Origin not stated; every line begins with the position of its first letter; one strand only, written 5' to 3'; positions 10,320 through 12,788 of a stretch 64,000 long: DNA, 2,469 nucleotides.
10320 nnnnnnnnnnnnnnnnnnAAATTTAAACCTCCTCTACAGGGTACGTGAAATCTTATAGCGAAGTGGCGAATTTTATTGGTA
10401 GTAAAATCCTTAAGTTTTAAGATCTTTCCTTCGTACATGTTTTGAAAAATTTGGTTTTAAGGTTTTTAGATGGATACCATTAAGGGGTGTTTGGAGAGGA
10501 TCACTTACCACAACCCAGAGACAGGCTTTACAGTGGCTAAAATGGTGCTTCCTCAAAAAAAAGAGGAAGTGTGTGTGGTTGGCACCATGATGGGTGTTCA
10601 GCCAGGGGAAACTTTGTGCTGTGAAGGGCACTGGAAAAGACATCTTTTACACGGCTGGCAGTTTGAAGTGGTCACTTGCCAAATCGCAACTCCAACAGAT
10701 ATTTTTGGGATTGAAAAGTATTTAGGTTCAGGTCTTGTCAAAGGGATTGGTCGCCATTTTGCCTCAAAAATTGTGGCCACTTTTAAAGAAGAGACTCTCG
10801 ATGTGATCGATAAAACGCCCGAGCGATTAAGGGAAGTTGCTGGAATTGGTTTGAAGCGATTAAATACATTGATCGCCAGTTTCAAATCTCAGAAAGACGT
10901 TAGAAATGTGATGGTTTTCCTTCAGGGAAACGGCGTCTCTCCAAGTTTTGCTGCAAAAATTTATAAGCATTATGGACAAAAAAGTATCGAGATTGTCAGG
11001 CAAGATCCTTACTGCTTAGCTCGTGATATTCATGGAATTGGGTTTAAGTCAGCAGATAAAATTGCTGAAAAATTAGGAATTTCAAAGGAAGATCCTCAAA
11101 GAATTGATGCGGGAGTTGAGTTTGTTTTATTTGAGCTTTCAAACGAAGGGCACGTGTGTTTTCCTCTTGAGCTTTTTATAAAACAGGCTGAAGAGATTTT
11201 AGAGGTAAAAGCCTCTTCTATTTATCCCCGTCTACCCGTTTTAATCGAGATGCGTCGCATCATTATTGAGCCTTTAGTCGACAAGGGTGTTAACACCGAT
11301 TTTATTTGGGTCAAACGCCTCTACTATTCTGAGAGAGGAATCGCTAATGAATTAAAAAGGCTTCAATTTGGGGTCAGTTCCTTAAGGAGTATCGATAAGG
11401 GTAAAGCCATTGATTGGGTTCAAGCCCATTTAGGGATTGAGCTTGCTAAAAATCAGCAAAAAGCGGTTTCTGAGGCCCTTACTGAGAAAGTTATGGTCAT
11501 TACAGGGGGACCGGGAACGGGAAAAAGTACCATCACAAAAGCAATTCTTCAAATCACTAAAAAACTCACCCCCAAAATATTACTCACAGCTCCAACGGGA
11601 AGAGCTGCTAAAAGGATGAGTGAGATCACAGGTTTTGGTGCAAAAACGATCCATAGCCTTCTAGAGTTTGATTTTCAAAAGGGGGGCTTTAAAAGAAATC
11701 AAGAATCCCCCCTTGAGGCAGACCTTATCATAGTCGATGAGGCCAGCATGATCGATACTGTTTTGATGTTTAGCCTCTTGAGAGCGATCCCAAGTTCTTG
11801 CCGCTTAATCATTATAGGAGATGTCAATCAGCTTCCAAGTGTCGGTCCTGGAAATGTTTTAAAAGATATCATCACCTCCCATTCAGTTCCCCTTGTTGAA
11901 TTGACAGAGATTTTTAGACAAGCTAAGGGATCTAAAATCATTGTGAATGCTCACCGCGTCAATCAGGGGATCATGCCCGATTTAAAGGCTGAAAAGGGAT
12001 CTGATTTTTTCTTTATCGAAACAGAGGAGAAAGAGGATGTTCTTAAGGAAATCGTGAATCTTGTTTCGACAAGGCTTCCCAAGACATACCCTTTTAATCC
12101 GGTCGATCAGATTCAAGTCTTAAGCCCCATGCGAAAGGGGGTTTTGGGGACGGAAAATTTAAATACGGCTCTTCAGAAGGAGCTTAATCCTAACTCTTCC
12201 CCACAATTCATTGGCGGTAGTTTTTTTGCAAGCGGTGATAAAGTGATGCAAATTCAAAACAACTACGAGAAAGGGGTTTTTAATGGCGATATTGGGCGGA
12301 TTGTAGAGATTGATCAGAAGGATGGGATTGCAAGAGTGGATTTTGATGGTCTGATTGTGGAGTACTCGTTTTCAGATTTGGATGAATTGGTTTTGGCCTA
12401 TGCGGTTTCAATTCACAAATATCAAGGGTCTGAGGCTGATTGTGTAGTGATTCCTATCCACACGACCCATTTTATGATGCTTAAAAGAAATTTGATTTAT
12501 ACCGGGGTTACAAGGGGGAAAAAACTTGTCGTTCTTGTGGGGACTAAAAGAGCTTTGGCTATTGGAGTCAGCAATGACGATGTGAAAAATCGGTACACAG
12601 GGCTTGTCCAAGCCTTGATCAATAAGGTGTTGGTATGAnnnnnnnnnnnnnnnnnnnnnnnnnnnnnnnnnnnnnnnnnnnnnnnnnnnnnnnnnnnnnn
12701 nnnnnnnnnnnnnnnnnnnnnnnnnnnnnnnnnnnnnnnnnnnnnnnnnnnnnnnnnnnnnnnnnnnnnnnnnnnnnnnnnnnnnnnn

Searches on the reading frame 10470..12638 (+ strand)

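Call 39: search_protein_families(library=pfam, proteins=[window:10470-12638:+])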
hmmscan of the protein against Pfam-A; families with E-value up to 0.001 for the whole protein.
window:10470-12638:+ (722 aa): 15 families
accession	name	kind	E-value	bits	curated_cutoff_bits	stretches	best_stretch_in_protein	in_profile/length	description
PF13245.12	AAA_19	-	9e-46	155.8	25.1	1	329-460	1-134/134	AAA domain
PF14490.11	HHH_RecD2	-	6.1e-40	135.5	27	1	141-230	2-92/92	ATP-dependent RecD2 DNA helicase HHH domain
PF13604.12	AAA_30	-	1.6e-39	136.1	27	1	325-503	2-174/191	AAA domain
PF18335.7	SH3_13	-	1.6e-21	76.3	41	1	564-625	1-65/65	ATP-dependent RecD-like DNA helicase SH3 domain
PF23139.1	OB_YrrC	-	4.1e-21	75.1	27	1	1-75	1-76/76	ATP-dependent DNA helicase YrrC, OB-fold domain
PF13538.12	UvrD_C_2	-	6.4e-19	68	27.4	1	642-690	1-52/52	UvrD-like helicase C-terminal domain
PF14520.12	HHH_5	-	1.6e-10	41.7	27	0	90-139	7-56/57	Helix-hairpin-helix domain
PF13086.12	AAA_11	-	2.2e-10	41.2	27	1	325-380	2-65/257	AAA domain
PF01443.25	Viral_helicase1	-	1.6e-07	31.8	21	1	343-458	2-100/228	Viral superfamily 1 RNA helicase core domain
PF02562.22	PhoH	-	6.1e-07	29.6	27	0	327-384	7-66/205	PhoH-like protein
PF05127.21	NAT10_TcmA_helicase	-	8.1e-07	29.5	22.7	1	343-440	1-113/176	RNA cytidine acetyltransferase NAT10/TcmA, helicase domain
PF05970.20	PIF1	-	3.8e-06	27.1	25.9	1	328-488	5-193/223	PIF1-like helicase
PF00270.35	DEAD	-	7.9e-05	22.9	26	1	327-470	2-144/167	DEAD/DEAH box helicase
PF00580.27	UvrD-helicase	-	0.00036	20.8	23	0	327-385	3-63/271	UvrD/REP helicase N-terminal domain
PF13401.12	AAA_22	-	0.00037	21.3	27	0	338-444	4-114/130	AAA domain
